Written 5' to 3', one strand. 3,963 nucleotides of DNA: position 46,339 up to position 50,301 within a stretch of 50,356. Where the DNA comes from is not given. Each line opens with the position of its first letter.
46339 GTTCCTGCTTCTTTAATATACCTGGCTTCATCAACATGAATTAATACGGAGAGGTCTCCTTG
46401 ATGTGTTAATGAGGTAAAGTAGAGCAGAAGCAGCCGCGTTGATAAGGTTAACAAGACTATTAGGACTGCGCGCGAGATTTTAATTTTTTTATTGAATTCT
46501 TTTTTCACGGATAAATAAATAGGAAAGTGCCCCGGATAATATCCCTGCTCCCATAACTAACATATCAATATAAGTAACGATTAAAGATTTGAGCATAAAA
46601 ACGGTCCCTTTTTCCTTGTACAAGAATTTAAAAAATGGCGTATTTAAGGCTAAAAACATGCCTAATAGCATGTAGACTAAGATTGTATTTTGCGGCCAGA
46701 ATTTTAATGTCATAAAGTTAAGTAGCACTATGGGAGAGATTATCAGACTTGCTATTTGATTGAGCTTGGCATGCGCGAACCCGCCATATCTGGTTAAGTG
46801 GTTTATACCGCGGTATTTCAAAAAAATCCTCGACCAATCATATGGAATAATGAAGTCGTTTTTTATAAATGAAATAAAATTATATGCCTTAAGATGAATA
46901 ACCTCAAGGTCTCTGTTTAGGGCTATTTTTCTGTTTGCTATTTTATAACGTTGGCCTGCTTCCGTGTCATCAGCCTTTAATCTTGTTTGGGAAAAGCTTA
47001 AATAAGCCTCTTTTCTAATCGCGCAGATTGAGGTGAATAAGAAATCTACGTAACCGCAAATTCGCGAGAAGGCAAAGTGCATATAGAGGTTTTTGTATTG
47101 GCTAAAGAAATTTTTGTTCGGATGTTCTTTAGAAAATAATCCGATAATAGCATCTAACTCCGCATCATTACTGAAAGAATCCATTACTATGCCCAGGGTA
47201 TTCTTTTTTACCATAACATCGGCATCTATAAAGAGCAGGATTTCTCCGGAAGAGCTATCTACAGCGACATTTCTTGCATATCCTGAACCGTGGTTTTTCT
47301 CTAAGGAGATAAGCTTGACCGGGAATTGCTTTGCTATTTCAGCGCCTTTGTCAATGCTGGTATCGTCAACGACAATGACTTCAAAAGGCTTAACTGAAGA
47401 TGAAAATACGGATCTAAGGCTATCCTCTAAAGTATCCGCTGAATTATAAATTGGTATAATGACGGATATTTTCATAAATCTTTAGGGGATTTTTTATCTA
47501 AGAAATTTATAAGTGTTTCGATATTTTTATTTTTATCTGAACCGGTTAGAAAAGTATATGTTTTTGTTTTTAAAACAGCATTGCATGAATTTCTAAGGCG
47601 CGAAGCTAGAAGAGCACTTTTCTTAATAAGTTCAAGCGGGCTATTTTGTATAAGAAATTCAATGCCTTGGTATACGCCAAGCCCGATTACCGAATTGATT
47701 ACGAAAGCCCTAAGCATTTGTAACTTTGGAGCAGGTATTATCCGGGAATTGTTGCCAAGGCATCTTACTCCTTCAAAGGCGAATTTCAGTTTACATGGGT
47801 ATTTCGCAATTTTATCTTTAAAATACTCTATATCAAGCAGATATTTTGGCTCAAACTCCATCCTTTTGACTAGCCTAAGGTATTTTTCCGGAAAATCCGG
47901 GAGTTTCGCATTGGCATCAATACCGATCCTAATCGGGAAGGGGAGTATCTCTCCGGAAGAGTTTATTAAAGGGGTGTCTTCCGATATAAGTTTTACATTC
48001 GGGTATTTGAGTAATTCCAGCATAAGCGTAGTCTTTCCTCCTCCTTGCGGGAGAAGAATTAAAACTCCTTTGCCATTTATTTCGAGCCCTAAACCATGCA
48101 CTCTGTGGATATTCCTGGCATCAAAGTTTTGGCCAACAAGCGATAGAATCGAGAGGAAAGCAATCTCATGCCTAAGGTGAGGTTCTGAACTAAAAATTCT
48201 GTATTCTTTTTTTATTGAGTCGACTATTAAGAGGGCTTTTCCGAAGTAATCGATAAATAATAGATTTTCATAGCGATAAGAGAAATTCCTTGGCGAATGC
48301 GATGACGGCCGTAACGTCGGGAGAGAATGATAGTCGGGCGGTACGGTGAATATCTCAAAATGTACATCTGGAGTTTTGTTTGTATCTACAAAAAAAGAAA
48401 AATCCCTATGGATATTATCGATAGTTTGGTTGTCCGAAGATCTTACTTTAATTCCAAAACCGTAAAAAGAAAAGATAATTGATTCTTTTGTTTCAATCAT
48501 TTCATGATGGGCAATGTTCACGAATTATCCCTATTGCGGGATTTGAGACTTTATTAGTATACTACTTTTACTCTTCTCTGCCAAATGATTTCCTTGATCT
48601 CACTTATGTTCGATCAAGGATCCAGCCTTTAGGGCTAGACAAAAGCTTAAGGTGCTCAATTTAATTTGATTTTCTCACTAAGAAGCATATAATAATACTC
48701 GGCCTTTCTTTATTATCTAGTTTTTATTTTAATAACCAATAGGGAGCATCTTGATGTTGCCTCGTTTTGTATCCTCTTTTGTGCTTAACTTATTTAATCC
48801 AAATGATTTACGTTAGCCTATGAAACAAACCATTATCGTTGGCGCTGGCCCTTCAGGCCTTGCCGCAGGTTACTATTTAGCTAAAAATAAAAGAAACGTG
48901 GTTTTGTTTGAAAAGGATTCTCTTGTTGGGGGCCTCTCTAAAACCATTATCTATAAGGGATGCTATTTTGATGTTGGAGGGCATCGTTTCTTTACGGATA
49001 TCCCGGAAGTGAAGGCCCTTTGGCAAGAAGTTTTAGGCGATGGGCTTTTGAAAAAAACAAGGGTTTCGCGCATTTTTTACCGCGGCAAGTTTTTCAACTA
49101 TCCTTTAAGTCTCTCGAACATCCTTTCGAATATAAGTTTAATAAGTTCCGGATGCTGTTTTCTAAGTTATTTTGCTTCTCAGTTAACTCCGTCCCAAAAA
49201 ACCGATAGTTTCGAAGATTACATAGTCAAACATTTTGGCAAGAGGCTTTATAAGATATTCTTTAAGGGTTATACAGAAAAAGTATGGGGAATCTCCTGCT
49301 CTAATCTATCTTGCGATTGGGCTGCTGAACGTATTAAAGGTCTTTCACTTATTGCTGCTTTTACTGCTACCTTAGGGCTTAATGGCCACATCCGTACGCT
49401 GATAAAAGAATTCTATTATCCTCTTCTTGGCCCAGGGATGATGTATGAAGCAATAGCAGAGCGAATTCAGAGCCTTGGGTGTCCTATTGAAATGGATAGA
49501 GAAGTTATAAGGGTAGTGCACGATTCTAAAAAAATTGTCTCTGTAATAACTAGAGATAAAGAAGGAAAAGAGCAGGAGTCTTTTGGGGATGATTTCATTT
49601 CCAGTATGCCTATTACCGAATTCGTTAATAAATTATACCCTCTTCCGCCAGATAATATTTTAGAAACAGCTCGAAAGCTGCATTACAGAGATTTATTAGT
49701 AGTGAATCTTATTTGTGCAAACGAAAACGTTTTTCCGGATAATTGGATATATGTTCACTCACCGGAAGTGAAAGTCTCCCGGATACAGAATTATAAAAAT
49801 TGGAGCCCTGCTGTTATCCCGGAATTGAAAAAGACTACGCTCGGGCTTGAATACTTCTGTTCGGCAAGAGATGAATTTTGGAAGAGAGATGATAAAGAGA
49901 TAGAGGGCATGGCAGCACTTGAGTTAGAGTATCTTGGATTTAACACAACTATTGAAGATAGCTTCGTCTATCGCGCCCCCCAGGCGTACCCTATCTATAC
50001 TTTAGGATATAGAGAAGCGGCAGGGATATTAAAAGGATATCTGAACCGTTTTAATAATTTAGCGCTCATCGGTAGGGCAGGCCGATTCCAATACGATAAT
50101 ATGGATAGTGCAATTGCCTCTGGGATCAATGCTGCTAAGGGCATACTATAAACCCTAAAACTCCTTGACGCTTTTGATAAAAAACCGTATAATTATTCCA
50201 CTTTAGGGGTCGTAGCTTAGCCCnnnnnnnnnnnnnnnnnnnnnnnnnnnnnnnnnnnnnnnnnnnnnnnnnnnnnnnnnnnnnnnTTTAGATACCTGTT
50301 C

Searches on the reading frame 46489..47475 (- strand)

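Call 8: search_protein_families(library=pfam, proteins=[window:46489-47475:-], max_evalue=0.001)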
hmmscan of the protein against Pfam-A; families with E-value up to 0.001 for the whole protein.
window:46489-47475:- (328 aa): 3 families
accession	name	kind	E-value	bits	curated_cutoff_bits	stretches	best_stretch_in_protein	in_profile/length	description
PF00535.33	Glycos_transf_2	-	5.8e-27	95.1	23.3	1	4-157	1-163/168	Glycosyl transferase family 2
PF13641.12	Glyco_tranf_2_3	-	8.7e-11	42.7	27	1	3-205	3-222/230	Glycosyltransferase like family 2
PF10111.15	Glyco_tranf_2_2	-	1.6e-07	31.5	27.3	1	4-95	1-100/276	Glycosyltransferase like family 2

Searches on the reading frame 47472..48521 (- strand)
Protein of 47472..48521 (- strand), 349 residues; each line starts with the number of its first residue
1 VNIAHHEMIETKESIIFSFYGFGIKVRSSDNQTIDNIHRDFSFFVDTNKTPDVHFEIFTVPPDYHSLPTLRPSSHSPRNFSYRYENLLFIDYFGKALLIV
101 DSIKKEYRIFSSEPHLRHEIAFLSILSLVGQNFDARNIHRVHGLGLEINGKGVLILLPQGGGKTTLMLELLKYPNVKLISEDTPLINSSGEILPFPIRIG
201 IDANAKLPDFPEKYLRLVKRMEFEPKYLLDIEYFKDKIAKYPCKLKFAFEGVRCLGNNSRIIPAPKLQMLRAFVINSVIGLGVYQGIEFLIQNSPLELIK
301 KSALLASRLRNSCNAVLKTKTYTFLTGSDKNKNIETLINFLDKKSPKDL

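Call 8: search_protein_families(library=pfam, proteins=[window:47472-48521:-], max_evalue=0.001)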
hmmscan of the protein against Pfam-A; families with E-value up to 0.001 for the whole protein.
window:47472-48521:- (349 aa): 0 families

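Call 65: search_protein_families(library=pfam, proteins=[window:47472-48521:-], max_evalue=1)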
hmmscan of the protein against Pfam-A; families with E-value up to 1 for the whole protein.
window:47472-48521:- (349 aa): 1 family
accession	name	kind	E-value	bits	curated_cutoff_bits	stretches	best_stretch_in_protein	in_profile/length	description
PF07475.17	Hpr_kinase_C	-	0.004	17.1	33.3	1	139-189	7-56/171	HPr Serine kinase C-terminal domain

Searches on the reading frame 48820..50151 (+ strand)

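Call 8: search_protein_families(library=pfam, proteins=[window:48820-50151:+], max_evalue=0.001)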
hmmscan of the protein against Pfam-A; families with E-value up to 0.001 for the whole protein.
window:48820-50151:+ (443 aa): 11 families
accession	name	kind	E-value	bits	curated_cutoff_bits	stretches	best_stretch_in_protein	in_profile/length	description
PF01593.30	Amino_oxidase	-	1e-17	65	19.8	1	12-443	2-443/443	Flavin containing amine oxidoreductase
PF13450.12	NAD_binding_8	-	1.2e-15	58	21.9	1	6-70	1-67/68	NAD(P)-binding Rossmann-like domain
PF01266.30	DAO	-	2.1e-06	27.9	27.9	1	5-38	3-37/353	FAD dependent oxidoreductase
PF01946.23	Thi4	-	4.5e-06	26.5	26.2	1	4-38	20-55/235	Thi4 family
PF12831.13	FAD_oxidored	-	9.1e-06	25.6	27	1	5-39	3-37/416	FAD dependent oxidoreductase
PF03275.19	GLF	-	1.2e-05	25.5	26.3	0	147-172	2-26/203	UDP-galactopyranose mutase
PF03486.20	HI0933_like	-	6.9e-05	22.8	50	1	3-37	2-36/244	HI0933-like protein Rossmann domain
PF07992.20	Pyr_redox_2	-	0.00023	21.1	26.1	1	3-48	2-40/291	Pyridine nucleotide-disulphide oxidoreductase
PF13738.12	Pyr_redox_3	-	0.00055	19.7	30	0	5-36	1-33/305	Pyridine nucleotide-disulphide oxidoreductase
PF01494.25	FAD_binding_3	-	0.0007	19.3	22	0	3-32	3-32/349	FAD binding domain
PF00890.30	FAD_binding_2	-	0.00091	19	20.4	0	5-38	3-36/414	FAD binding domain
